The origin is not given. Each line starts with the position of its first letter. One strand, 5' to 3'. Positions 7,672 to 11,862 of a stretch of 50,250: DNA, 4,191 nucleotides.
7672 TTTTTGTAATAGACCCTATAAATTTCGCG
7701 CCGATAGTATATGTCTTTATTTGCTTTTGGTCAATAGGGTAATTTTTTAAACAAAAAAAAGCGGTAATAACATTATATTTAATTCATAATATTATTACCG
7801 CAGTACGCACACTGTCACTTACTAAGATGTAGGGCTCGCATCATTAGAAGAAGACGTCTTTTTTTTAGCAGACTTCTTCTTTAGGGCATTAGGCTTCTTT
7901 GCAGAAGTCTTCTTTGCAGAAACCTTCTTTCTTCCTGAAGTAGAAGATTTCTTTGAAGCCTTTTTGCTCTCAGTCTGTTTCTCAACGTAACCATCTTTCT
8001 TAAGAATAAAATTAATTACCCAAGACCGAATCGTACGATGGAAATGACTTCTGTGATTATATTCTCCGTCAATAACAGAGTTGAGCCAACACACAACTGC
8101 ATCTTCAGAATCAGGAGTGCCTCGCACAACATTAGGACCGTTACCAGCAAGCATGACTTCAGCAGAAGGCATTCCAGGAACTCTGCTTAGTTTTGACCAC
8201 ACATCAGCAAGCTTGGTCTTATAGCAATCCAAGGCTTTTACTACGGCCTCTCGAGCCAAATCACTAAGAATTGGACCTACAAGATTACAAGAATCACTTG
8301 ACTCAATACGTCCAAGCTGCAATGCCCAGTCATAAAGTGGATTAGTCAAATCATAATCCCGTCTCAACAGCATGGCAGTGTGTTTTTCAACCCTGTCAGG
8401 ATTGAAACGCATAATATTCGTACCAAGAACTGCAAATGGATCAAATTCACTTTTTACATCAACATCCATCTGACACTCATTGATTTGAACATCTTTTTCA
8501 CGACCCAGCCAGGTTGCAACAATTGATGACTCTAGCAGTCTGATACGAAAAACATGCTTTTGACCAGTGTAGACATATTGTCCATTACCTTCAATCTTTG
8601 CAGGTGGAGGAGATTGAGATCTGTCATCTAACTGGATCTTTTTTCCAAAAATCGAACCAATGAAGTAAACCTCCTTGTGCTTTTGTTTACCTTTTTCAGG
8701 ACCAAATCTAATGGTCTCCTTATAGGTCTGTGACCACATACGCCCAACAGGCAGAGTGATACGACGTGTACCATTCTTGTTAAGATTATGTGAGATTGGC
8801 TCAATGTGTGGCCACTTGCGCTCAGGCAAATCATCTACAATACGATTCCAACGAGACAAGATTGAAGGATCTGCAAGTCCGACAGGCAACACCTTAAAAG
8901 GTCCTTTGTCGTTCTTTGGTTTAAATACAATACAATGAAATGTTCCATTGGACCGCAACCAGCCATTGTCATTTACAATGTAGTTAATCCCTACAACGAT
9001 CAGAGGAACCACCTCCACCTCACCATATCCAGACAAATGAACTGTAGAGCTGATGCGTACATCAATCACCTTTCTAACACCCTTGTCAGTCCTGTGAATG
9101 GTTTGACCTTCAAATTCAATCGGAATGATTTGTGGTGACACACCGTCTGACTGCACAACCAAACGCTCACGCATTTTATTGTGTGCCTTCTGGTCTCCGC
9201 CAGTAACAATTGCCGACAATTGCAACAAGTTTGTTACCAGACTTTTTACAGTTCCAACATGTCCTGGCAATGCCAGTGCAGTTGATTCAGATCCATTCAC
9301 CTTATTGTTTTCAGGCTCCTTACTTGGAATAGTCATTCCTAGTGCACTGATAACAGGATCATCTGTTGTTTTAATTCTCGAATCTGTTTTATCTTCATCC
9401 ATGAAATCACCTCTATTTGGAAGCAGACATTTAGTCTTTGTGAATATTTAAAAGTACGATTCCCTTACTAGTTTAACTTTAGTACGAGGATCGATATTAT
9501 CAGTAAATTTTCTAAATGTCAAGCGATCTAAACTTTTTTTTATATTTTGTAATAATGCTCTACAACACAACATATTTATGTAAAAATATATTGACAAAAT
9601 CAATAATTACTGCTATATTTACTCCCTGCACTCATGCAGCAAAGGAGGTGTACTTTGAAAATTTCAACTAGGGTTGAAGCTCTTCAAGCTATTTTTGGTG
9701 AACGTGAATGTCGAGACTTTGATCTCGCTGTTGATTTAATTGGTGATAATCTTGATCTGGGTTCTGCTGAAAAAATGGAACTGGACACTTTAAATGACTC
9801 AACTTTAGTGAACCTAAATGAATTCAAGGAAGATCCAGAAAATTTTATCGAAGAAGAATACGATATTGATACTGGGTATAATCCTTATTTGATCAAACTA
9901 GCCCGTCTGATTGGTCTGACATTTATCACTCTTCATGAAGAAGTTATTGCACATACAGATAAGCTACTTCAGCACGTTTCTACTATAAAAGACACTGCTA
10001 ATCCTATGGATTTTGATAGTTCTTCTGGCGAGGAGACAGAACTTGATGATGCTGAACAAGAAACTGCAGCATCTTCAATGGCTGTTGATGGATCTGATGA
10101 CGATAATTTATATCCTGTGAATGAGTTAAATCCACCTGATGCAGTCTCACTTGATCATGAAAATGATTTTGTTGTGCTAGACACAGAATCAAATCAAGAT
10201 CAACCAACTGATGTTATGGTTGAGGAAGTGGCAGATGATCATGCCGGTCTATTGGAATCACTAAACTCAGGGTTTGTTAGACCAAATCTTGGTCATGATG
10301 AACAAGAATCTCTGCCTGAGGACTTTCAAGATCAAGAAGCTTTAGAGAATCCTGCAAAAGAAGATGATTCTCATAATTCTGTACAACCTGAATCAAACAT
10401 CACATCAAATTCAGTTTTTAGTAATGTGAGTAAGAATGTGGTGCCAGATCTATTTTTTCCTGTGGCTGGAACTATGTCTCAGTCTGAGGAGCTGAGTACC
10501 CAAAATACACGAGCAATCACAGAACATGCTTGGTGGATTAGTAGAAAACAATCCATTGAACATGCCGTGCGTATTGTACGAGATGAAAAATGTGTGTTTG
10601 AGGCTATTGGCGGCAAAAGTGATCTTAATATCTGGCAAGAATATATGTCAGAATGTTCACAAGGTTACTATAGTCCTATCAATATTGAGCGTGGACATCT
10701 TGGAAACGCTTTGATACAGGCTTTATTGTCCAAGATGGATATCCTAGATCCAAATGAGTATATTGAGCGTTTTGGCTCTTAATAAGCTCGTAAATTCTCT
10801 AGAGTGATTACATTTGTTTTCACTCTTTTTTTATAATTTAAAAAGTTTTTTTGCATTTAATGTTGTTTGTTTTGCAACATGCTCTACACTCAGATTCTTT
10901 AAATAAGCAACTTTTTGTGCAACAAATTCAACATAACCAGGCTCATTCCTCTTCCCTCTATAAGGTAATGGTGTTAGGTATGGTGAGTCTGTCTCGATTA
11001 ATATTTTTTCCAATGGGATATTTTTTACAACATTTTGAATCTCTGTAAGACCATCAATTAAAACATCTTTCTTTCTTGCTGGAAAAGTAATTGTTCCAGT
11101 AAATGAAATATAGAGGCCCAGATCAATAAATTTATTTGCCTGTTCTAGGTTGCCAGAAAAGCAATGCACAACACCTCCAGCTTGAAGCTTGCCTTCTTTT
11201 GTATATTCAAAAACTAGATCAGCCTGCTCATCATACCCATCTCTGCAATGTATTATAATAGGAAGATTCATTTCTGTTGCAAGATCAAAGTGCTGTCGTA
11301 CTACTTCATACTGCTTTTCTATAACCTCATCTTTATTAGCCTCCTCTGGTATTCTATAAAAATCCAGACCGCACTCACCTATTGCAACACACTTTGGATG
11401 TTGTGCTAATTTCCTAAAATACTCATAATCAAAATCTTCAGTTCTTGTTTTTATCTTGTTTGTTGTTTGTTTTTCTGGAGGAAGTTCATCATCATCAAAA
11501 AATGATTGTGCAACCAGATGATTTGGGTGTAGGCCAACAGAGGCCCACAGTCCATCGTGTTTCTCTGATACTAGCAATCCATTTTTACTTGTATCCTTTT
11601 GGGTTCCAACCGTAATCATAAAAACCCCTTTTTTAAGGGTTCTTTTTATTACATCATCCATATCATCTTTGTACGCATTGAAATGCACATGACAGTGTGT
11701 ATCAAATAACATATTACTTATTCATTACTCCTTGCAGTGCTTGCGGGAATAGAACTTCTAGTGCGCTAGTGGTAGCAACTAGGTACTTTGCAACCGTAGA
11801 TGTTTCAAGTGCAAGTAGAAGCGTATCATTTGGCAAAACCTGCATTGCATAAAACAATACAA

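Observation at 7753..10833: Self-contained divergent pair of orphan genes (basic-tailed 526-aa protein and highly acidic protein) between the atp operon and tatD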

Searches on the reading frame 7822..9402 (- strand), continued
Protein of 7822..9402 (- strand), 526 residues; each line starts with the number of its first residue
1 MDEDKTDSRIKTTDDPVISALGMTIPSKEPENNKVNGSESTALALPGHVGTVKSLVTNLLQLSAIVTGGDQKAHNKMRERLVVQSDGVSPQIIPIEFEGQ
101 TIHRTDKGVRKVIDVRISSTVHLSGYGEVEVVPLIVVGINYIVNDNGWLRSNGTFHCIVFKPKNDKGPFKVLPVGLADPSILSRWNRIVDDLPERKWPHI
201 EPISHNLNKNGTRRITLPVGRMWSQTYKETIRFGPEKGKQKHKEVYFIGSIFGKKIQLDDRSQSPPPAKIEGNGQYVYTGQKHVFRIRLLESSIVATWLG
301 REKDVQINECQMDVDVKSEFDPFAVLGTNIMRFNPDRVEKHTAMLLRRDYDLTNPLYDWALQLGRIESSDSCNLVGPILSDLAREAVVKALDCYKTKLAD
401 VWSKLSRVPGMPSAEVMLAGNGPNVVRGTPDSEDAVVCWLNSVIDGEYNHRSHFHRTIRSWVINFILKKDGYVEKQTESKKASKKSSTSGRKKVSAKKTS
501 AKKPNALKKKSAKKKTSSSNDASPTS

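Call 86: find_encoding_contigs(protein=P0010, flank=5000, max_places=2)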
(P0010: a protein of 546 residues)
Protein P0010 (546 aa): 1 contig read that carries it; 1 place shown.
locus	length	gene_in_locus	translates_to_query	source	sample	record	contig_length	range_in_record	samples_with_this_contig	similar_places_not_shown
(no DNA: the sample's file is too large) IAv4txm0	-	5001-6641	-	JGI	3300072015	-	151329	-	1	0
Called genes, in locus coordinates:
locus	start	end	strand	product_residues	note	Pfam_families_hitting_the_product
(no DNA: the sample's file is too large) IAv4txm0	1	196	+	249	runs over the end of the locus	PF01145:Band_7, PF13421:Band_7_1 (weak)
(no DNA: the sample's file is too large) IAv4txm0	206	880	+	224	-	PF00590:TP_methylase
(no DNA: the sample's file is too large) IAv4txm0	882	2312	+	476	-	PF00133:tRNA-synt_1, PF01406:tRNA-synt_1e (faint), PF09334:tRNA-synt_1g, PF00133:tRNA-synt_1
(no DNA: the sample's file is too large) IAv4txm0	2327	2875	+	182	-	PF02674:Colicin_V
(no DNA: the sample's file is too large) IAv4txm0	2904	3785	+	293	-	PF01026:TatD_DNase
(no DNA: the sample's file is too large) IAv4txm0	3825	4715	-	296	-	-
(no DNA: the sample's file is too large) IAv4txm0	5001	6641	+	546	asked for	-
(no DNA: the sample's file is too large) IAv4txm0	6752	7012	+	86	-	PF09527:ATPase_gene1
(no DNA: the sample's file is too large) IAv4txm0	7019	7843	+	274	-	PF00119:ATP-synt_A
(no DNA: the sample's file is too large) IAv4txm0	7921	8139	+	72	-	PF00137:ATP-synt_C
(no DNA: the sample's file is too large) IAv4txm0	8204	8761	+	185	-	PF00430:ATP-synt_B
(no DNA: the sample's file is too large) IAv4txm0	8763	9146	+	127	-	PF00213:OSCP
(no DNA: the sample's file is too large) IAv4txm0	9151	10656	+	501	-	PF02874:ATP-synt_ab_N, PF00006:ATP-synt_ab, PF06745:ATPase (faint), PF00306:ATP-synt_ab_C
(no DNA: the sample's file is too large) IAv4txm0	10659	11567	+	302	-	PF00231:ATP-synt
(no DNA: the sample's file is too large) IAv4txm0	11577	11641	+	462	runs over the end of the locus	PF02874:ATP-synt_ab_N, PF00006:ATP-synt_ab, PF22919:ATP-synt_VA_C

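Call 87: find_encoding_contigs(protein=P0013, flank=5000, max_places=2)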
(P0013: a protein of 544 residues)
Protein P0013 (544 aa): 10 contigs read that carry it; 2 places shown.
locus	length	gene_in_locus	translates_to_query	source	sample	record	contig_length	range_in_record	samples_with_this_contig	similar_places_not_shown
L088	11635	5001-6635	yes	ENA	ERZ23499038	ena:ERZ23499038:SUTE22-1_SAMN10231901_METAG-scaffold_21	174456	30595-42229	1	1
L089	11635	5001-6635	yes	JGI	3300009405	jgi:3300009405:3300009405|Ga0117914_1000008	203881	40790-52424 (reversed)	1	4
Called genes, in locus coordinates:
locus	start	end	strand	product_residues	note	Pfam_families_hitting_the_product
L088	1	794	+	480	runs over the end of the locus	PF09334:tRNA-synt_1g, PF00133:tRNA-synt_1, PF01406:tRNA-synt_1e (weak)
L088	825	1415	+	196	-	PF02674:Colicin_V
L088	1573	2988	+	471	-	PF02878:PGM_PMM_I, PF02879:PGM_PMM_II, PF02880:PGM_PMM_III, PF00408:PGM_PMM_IV (weak)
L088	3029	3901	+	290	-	PF01026:TatD_DNase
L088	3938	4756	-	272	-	-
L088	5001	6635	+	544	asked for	-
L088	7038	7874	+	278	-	PF00119:ATP-synt_A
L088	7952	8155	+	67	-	PF00137:ATP-synt_C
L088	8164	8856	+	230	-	PF00430:ATP-synt_B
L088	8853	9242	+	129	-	PF00213:OSCP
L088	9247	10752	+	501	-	PF02874:ATP-synt_ab_N, PF00006:ATP-synt_ab, PF06745:ATPase (weak), PF00306:ATP-synt_ab_C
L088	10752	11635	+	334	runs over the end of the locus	PF00231:ATP-synt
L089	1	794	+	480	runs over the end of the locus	PF09334:tRNA-synt_1g, PF00133:tRNA-synt_1, PF01406:tRNA-synt_1e (weak)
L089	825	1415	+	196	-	PF02674:Colicin_V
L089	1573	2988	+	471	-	PF02878:PGM_PMM_I, PF02879:PGM_PMM_II, PF02880:PGM_PMM_III, PF00408:PGM_PMM_IV (weak)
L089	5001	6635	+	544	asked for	-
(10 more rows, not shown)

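Call 88: find_encoding_contigs(protein=P0019, flank=5000, max_places=2)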
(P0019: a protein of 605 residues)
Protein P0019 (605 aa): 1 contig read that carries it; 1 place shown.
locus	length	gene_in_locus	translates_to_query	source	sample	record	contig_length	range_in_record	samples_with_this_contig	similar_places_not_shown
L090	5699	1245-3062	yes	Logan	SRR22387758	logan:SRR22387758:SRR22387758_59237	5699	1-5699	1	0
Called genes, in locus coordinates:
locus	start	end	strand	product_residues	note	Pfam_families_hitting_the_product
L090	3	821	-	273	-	?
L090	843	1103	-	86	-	PF09527:ATPase_gene1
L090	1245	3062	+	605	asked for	-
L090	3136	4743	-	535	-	-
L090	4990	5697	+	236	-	?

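Call 96: search_protein_families(library=padloc, alignment_id=A4, max_evalue=0.01)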
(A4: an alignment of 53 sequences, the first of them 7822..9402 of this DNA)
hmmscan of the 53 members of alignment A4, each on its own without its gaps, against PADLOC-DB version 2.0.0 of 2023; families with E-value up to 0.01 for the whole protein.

A. member 1, window:7822-9402:- (526 aa): 0 families

B. families by the number of members that match (of 53 scanned): 0 families
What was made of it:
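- No PADLOC model matches any of 53 members (call 96).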

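Call 97: search_protein_families(library=phrogs, alignment_id=A4, max_evalue=0.01)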
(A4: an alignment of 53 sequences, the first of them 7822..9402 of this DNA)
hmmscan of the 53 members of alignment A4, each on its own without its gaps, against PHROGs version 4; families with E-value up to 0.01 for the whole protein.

A. member 1, window:7822-9402:- (526 aa): 0 families

B. families by the number of members that match (of 53 scanned): 0 families
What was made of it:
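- No PHROG hit for 53 members (call 97).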

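Call 103: list_cluster_members(proteins=[window:7822-9402:-, window:9634-10782:+, window:10831-11712:-])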
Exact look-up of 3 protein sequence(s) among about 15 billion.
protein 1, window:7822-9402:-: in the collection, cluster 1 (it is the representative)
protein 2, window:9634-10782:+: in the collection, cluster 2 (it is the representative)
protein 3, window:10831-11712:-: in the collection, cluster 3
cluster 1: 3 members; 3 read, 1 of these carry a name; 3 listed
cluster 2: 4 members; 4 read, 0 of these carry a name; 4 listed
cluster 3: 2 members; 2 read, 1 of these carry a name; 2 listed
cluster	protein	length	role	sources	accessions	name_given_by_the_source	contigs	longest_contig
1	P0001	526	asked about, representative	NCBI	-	-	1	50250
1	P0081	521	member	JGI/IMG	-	hypothetical protein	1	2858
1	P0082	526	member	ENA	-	-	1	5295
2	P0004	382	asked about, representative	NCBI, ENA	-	-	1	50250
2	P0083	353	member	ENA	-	-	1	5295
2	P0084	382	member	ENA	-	-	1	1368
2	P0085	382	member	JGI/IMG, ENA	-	-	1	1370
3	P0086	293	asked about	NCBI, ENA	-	-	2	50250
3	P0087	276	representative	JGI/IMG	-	TatD DNase family protein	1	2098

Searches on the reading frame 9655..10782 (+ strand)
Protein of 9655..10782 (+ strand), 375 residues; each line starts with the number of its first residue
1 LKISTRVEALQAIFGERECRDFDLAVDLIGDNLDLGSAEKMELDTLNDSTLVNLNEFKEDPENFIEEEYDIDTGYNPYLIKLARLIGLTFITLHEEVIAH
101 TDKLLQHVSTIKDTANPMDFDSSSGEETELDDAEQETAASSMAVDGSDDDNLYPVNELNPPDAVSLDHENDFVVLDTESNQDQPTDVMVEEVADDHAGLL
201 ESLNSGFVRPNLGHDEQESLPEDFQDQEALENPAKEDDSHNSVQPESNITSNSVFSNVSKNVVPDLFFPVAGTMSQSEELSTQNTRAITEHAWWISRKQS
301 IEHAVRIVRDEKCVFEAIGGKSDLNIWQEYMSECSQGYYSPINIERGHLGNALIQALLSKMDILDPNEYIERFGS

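Call 3: search_protein_families(library=pfam, proteins=[window:9655-10782:+], max_evalue=1)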
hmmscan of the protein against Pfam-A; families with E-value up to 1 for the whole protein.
window:9655-10782:+ (375 aa): 0 families

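Call 6: search_protein_families(library=phrogs, proteins=[window:9655-10782:+], max_evalue=1)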
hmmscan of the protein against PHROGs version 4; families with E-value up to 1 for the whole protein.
window:9655-10782:+ (375 aa): 0 families

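Call 7: search_protein_families(library=ncbifam, proteins=[window:9655-10782:+], max_evalue=1)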
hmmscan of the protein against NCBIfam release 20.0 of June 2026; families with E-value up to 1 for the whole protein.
window:9655-10782:+ (375 aa): 1 family
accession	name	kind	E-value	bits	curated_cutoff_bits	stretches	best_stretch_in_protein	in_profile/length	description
NF006505.0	PRK08939.1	equivalog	0.046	13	228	1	48-139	51-140/306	primosomal protein DnaI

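Call 8: search_protein_families(library=padloc, proteins=[window:9655-10782:+], max_evalue=1)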
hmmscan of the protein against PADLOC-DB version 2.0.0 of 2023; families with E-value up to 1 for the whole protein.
window:9655-10782:+ (375 aa): 0 families

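Call 10: search_solved_structures(query=window:9655-10782:+, max_evalue=10)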
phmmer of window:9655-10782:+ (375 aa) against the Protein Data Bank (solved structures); distinct sequences matched with E-value up to 10: 5.
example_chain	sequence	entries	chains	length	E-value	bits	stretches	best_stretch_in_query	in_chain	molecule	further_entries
1rwi_B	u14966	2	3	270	0.2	14.4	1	145-181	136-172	Serine/threonine-protein kinase pknD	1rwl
8pkq_A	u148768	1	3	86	0.24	14.1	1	145-181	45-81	non-specific serine/threonine protein kinase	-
8pkr_A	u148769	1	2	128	0.57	12.9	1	145-181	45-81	non-specific serine/threonine protein kinase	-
3c3v_A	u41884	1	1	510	0.61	12.8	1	212-282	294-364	Arachin Arah3 isoform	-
3ww9_A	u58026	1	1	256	1.3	11.7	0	145-180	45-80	pizza6 protein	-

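Call 12: find_homologous_proteins(query=window:9655-10782:+, max_evalue=0.001)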
Query window:9655-10782:+ (375 aa): 1 proteins with E <= 0.001 among 2409 candidates.
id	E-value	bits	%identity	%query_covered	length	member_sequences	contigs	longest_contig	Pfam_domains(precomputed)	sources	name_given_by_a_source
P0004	2.2e-244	828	100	100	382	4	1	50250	-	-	-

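Call 77: search_solved_structures(query=A6, max_evalue=10)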
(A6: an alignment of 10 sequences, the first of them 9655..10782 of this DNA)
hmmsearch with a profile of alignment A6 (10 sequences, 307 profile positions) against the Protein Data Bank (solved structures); distinct sequences matched with E-value up to 10: 1.
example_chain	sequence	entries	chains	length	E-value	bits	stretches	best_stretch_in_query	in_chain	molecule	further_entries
3j80_U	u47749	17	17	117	2.1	11.7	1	171-249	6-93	uS10 | KLLA0F25542p | Small ribosomal subunit protein uS10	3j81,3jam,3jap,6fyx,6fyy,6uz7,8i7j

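Call 78: search_protein_families(library=pfam, alignment_id=A6, max_evalue=0.1)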
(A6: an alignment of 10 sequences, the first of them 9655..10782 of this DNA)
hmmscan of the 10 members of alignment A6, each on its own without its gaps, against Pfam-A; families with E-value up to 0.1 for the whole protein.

A. member 1, window:9655-10782:+ (375 aa): 0 families

B. families by the number of members that match (of 10 scanned): 5 families
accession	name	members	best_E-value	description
PF23431.1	BROMI_N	1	0.0022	Broad-minded protein N-terminal domain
PF11054.14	Surface_antigen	1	0.011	Sporozoite surface antigen (SAG) protein domain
PF00695.24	vMSA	1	0.044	Major surface antigen from hepadnavirus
PF14307.12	Glyco_tran_WbsX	1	0.06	Glycosyltransferase WbsX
PF06459.17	RR_TM4-6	1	0.067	Ryanodine Receptor TM 4-6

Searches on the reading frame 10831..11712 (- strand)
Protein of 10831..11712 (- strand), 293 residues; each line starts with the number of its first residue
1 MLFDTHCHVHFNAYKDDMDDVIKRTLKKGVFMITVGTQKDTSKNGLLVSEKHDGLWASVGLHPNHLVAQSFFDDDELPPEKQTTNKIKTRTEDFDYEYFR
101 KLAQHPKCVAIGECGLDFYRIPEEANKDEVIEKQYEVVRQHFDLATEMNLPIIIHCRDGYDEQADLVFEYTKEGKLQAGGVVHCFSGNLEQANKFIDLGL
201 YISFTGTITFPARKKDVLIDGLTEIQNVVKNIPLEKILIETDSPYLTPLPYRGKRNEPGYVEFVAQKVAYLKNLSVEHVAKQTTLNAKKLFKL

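Call 43: find_related_loci(query=A3, collection=metagenome_contigs, flank=10000)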
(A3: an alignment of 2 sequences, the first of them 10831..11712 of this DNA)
Query A3 (293 aa) in metagenome_contigs; peptide patterns used: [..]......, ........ (x = any residue, [..] = any of these).
413 stretches matched a pattern; 347 encode a relative of the query (tblastn E <= 1e-3); the best 80 are kept; 80 distinct loci.
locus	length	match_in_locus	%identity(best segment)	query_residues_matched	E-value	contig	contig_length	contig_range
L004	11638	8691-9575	63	1-293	6e-134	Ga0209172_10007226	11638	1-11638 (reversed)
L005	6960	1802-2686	63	1-293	5e-134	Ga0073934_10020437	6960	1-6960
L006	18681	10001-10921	62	2-293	2e-131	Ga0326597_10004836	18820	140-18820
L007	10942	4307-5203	65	2-293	3e-131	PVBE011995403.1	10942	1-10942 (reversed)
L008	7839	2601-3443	62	2-293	1e-125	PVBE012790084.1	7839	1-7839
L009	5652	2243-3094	61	1-293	7e-123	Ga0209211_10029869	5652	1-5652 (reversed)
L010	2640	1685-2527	61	2-293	5e-128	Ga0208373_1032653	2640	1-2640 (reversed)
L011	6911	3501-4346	61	1-291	7e-121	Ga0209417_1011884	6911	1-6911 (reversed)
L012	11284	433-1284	60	1-293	1e-120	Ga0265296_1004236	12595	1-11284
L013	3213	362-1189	60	2-293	1e-123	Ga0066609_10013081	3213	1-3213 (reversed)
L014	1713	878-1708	51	2-281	9e-106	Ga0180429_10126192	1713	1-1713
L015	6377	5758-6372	65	2-206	2e-93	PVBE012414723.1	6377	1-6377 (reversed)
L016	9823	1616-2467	47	1-292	1e-90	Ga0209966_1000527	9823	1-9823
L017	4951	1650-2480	47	1-291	2e-87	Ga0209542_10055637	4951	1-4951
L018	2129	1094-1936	46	1-291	2e-89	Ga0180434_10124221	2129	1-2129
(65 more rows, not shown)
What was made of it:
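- Tried and rejected: Relatives were reached through a TatD alignment instead (call 43).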
